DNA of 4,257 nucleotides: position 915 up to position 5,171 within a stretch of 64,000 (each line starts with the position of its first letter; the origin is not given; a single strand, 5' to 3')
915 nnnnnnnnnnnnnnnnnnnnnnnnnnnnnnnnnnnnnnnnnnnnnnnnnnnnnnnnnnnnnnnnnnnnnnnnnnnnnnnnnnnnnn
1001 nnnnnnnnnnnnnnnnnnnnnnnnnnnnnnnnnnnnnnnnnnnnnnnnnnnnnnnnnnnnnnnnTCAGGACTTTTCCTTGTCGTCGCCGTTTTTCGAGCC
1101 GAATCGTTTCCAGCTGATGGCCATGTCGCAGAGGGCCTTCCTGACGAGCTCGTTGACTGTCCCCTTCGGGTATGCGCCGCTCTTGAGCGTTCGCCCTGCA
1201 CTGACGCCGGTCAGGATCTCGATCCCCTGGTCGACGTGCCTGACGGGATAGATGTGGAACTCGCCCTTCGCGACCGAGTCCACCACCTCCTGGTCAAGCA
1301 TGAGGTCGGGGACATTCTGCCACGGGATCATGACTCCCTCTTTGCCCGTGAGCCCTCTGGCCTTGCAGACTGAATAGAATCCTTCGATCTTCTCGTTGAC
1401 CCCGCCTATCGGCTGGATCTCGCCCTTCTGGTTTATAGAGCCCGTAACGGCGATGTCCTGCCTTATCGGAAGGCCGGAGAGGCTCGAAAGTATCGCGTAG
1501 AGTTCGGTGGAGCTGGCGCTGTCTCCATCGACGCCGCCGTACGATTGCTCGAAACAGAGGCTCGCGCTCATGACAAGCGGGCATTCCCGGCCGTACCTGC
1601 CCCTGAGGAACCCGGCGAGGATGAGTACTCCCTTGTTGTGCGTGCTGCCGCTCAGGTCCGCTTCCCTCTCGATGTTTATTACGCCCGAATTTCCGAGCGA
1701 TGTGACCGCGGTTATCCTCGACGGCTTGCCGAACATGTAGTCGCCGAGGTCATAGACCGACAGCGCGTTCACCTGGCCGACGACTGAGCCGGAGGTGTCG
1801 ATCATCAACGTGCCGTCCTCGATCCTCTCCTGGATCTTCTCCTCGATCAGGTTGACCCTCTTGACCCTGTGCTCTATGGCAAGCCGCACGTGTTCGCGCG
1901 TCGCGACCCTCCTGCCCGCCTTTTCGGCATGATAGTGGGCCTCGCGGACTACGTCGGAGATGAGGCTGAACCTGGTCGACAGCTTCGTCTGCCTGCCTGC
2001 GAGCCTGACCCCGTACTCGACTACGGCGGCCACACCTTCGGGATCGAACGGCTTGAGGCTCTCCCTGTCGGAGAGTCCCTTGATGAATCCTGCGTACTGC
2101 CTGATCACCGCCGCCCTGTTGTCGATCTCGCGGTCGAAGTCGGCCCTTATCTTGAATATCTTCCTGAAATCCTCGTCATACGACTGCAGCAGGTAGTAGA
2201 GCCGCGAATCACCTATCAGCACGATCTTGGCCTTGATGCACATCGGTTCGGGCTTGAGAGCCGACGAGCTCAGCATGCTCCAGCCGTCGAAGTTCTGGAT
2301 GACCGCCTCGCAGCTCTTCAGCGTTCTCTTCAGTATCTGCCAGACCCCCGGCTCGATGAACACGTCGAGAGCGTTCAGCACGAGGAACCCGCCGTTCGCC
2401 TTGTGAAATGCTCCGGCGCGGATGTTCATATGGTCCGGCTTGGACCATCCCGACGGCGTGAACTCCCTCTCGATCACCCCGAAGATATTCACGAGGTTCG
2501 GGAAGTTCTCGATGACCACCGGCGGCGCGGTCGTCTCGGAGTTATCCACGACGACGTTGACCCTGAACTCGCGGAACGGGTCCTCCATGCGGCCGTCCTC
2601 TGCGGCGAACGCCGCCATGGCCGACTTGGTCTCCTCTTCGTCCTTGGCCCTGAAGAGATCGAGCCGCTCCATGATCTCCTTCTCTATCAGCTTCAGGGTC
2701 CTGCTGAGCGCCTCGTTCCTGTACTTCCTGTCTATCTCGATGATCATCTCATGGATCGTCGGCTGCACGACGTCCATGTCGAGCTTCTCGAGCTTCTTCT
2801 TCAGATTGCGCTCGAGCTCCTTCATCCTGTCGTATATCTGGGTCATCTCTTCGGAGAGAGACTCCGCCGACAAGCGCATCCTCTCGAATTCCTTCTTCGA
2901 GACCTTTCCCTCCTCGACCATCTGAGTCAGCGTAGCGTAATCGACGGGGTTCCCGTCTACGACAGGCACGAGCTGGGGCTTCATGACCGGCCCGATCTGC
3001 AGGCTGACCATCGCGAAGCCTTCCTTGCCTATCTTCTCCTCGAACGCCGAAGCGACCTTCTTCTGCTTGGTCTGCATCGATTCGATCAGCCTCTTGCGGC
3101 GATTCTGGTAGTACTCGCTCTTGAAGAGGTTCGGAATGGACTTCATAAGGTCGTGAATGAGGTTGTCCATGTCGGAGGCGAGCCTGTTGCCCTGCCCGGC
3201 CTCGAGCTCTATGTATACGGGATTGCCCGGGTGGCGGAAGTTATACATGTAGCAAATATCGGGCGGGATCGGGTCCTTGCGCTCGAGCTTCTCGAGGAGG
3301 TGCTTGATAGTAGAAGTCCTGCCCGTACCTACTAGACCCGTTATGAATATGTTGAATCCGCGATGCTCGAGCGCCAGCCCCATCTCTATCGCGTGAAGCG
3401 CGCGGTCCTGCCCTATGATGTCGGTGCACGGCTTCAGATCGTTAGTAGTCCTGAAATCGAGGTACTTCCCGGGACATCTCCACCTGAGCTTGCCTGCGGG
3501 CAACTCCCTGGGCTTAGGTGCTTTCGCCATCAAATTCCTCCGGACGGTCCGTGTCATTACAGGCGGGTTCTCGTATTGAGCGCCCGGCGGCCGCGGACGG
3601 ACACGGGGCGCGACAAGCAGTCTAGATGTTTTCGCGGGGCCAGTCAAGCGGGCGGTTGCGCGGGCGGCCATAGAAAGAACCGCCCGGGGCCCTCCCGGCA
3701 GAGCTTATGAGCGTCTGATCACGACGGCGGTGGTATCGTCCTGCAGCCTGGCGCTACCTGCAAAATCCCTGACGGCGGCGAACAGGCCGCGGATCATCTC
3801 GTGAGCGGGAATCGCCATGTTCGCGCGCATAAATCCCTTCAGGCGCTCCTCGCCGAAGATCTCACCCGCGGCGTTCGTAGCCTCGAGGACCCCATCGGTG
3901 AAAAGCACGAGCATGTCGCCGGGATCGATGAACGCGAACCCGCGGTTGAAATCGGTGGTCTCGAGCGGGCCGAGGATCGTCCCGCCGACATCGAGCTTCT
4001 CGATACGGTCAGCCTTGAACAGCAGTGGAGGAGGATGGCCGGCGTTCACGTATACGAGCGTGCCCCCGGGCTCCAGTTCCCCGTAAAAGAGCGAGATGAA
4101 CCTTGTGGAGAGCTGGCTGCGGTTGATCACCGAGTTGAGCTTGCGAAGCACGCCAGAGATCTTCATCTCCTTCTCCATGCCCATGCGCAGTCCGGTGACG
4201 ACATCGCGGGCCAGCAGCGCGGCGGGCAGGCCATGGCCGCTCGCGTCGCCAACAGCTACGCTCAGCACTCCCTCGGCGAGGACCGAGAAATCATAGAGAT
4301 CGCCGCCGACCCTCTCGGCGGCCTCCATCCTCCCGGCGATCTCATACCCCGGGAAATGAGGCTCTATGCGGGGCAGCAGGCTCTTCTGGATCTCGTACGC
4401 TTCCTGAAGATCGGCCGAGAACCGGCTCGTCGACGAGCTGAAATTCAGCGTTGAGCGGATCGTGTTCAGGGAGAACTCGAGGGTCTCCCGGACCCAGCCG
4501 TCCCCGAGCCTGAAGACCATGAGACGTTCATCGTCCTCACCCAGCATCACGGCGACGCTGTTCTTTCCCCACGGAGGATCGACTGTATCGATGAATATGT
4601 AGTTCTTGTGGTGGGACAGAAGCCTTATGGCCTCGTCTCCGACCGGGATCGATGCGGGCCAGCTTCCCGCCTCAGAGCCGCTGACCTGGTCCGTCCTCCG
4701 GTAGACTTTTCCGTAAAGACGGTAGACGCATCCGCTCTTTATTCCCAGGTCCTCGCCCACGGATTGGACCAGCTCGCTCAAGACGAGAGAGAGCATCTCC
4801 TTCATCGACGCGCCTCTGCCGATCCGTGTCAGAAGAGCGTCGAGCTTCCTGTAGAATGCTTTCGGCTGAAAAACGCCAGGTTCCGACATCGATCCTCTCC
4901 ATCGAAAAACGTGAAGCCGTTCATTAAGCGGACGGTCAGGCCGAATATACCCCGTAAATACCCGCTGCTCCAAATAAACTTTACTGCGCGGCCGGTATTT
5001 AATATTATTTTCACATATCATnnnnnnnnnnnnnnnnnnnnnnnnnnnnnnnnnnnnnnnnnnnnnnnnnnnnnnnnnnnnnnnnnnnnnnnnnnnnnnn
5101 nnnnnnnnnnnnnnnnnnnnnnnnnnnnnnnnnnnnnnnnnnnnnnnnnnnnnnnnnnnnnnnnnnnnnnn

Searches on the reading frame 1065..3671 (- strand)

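Call 36: search_protein_families(library=ncbifam, proteins=[window:1065-3671:-], max_evalue=0.001)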
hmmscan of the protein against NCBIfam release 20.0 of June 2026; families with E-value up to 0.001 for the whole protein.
window:1065-3671:- (868 aa): 5 families
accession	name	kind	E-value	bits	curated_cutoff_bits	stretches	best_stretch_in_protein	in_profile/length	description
TIGR00764.1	lon_rel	equivalog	5.3e-38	131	516.6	1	372-819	161-591/608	ATP-dependent protease LonB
TIGR02903.1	spore_lon_C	equivalog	4.3e-12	45.4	678.8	1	712-789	521-591/615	Lon family ATP-dependent protease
TIGR02902.1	spore_lonB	equivalog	1.3e-10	40.5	723.3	1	713-795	438-513/531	ATP-dependent protease LonB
NF008053.0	PRK10787.1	equivalog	5.1e-09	34.8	891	1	714-818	675-768/784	endopeptidase La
TIGR00763.1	lon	equivalog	4.2e-08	32.1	608.05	1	715-814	700-788/795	endopeptidase La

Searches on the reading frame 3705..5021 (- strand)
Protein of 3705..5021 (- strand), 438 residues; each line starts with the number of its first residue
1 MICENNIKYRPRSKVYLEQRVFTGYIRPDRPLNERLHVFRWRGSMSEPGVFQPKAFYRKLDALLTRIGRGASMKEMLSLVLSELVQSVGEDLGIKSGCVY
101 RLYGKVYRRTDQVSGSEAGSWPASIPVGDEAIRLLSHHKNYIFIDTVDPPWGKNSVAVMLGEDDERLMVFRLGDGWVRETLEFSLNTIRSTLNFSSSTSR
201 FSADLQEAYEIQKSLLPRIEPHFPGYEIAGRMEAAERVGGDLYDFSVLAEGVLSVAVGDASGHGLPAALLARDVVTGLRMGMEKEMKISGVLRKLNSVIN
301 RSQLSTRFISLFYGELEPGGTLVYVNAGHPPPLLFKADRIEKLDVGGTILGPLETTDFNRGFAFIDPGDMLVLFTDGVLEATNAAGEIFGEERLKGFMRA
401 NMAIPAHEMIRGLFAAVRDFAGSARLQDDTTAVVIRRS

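Call 36: search_protein_families(library=ncbifam, proteins=[window:3705-5021:-], max_evalue=0.001)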
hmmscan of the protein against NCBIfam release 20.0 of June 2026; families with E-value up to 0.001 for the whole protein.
window:3705-5021:- (438 aa): 3 families
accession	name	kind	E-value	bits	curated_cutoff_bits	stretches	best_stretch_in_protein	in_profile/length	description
TIGR02865.1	spore_II_E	equivalog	1.8e-09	36.2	490.8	1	234-436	562-762/764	stage II sporulation protein E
NF038263.1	prot_phos_SiaA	equivalog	1e-06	27.6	700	1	236-435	447-655/658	biofilm regulation protein phosphatase SiaA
NF045505.1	RR_RssB_Pseudo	equivalog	2.7e-05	23.4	700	1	195-382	146-342/394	two-component system response regulator RssB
